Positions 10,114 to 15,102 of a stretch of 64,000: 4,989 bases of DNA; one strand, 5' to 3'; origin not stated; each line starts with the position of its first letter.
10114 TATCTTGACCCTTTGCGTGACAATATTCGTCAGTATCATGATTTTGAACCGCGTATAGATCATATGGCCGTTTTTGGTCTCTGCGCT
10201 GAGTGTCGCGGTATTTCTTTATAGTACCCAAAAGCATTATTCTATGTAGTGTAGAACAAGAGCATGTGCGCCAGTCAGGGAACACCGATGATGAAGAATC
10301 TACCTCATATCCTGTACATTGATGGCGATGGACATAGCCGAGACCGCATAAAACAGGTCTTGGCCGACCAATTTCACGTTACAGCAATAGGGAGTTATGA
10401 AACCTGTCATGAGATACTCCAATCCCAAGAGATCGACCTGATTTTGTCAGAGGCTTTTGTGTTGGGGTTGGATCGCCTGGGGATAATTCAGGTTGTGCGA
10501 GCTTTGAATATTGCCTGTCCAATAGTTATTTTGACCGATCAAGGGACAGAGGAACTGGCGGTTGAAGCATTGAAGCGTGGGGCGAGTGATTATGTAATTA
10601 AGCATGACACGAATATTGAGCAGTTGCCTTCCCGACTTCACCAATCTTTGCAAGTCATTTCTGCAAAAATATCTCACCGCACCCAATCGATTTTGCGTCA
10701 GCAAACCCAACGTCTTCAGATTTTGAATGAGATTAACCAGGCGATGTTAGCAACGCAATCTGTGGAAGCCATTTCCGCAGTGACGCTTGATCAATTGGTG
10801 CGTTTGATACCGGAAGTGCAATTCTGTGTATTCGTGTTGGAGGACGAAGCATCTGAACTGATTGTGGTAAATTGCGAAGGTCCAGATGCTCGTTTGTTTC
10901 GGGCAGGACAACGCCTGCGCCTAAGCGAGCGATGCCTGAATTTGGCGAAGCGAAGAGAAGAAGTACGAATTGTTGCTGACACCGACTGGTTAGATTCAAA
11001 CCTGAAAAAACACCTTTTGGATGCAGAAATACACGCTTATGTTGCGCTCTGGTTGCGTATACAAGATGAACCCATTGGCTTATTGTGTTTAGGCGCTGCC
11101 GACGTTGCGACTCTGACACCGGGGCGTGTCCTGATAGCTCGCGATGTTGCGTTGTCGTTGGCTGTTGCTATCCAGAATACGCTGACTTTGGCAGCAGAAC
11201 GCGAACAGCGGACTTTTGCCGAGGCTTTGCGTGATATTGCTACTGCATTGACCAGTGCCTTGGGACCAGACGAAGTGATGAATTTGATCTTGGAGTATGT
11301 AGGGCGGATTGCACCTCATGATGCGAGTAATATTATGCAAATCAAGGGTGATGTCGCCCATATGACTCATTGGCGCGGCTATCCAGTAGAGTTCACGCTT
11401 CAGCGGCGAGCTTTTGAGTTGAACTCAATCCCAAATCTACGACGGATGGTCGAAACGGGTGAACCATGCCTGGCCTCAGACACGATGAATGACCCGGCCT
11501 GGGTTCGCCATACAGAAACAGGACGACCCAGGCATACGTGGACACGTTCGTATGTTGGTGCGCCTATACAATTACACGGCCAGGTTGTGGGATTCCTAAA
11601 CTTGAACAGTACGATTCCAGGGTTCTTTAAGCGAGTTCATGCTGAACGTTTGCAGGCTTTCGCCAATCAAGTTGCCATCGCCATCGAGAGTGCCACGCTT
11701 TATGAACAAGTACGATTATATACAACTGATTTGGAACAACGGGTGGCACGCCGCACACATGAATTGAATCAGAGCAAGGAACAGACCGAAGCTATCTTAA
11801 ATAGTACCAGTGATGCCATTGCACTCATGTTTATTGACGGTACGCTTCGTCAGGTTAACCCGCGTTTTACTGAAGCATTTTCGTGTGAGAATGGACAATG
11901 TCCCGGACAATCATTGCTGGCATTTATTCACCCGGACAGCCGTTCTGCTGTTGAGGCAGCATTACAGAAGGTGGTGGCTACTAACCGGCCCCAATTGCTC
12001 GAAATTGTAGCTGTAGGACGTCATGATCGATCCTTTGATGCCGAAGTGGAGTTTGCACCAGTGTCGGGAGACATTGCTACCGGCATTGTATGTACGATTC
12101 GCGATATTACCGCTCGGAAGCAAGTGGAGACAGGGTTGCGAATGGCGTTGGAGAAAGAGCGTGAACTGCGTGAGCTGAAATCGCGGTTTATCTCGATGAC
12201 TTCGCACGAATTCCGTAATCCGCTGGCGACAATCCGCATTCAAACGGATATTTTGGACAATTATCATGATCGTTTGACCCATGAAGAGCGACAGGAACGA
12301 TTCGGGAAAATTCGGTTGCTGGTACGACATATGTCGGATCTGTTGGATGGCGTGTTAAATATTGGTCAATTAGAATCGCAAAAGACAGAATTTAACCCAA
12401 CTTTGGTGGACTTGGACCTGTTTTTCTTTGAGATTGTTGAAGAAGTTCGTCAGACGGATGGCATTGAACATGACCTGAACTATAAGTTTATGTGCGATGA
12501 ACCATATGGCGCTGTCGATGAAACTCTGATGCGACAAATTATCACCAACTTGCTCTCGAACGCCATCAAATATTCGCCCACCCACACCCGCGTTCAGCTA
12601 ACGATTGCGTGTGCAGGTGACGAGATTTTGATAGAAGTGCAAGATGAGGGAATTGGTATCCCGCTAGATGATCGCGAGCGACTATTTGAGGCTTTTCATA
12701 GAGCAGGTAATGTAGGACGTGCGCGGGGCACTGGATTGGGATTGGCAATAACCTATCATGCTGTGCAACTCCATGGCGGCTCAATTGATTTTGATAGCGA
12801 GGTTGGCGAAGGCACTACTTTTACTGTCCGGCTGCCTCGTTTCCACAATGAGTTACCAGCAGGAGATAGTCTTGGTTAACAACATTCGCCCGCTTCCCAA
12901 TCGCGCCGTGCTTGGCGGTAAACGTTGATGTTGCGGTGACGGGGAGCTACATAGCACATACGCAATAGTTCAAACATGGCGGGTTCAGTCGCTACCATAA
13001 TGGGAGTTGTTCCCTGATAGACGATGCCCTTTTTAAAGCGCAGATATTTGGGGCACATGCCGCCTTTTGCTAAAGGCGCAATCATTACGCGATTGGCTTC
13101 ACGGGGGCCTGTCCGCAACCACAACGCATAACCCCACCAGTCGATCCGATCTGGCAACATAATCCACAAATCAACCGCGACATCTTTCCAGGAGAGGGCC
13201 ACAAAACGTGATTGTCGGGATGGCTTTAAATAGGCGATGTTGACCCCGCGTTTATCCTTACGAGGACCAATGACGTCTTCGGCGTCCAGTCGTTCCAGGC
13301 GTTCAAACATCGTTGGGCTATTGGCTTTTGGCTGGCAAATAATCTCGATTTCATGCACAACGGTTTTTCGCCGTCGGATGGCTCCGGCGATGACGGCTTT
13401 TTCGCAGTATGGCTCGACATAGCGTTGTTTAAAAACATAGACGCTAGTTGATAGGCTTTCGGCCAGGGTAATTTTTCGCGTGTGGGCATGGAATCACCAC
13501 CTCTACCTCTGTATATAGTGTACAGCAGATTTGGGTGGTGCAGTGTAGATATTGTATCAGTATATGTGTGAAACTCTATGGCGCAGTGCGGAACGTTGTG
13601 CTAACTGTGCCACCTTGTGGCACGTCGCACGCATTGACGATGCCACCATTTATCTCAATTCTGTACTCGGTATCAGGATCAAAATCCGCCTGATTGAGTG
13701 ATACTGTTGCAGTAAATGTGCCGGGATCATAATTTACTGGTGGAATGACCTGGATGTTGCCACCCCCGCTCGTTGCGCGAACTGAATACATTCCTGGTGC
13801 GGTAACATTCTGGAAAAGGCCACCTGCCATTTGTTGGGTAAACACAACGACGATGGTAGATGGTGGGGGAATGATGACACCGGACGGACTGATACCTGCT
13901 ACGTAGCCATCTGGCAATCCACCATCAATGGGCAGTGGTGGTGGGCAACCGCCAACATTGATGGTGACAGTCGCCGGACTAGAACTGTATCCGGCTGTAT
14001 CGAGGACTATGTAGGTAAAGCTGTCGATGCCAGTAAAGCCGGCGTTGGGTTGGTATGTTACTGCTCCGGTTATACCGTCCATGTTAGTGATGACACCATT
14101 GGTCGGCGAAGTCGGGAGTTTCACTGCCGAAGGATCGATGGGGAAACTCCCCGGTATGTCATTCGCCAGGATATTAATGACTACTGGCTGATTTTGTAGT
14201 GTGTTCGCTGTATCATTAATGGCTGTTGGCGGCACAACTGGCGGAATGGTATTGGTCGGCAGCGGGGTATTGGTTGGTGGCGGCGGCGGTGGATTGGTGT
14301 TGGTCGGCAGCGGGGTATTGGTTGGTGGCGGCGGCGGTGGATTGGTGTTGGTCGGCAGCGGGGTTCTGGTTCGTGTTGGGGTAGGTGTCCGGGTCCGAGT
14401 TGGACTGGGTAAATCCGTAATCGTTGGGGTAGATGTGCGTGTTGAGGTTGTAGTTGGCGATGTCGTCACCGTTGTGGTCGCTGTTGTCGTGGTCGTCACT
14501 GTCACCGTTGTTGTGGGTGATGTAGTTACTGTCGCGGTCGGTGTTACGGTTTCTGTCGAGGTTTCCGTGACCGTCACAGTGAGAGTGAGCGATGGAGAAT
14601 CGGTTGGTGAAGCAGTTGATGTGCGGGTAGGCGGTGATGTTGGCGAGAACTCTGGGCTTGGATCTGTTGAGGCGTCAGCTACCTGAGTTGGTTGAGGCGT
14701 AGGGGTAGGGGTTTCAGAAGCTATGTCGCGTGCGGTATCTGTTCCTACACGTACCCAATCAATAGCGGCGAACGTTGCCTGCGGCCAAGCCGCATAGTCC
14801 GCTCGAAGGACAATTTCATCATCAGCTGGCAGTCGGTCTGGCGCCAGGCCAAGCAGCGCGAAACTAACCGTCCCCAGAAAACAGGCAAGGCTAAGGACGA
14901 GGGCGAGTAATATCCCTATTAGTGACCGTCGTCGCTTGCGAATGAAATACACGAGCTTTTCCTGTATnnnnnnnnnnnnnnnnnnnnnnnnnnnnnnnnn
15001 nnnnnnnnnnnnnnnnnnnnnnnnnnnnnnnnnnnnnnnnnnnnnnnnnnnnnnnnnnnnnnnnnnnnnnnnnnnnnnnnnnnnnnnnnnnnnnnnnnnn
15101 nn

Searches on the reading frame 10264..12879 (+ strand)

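Call 74: search_protein_families(library=pfam, proteins=[window:10264-12879:+], max_evalue=0.00001)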
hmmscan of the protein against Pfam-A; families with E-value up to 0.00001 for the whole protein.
window:10264-12879:+ (871 aa): 8 families
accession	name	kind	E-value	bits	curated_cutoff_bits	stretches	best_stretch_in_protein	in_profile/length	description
PF02518.31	HATPase_c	-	3e-30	105.3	26.4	1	752-859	2-109/111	Histidine kinase-, DNA gyrase B-, and HSP90-like ATPase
PF13185.12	GAF_2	-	3.9e-21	76.1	28.6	1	334-475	3-136/136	GAF domain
PF01590.32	GAF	-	6.7e-17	62.7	22.4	1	320-474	4-133/133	GAF domain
PF00072.30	Response_reg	-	9.1e-11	42.4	30.2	1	16-114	1-100/111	Response regulator receiver domain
PF08448.16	PAS_4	-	3e-10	40.8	23.1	1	512-620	1-110/110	PAS fold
PF00512.31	HisKA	-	1.6e-09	38.1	26.9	1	639-705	2-65/66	His Kinase A (phospho-acceptor) domain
PF00989.32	PAS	-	2e-08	34.7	22.6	1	507-615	2-113/113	PAS fold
PF13492.12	GAF_3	-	5e-08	33.8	27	0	336-475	3-128/129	GAF domain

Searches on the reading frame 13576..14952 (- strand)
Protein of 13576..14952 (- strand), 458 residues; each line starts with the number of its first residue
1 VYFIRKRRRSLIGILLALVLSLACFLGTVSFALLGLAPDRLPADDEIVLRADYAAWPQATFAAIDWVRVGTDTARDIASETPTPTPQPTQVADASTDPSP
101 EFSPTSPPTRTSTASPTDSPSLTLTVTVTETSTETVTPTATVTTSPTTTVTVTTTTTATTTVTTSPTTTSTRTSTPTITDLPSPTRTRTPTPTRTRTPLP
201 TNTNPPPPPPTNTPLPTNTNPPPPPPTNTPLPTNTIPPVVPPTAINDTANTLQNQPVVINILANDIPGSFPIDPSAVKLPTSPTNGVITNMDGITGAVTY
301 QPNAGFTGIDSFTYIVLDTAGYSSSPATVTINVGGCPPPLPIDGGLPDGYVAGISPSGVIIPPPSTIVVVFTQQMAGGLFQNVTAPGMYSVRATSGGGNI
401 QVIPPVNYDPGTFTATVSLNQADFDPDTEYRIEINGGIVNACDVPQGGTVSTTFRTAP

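Call 74: search_protein_families(library=pfam, proteins=[window:13576-14952:-], max_evalue=0.00001)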
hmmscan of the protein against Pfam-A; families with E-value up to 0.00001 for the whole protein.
window:13576-14952:- (458 aa): 1 family
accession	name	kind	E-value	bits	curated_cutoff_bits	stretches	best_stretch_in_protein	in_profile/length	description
PF17963.7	Big_9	-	7.3e-13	49.7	23.6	1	241-332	3-89/89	Bacterial Ig domain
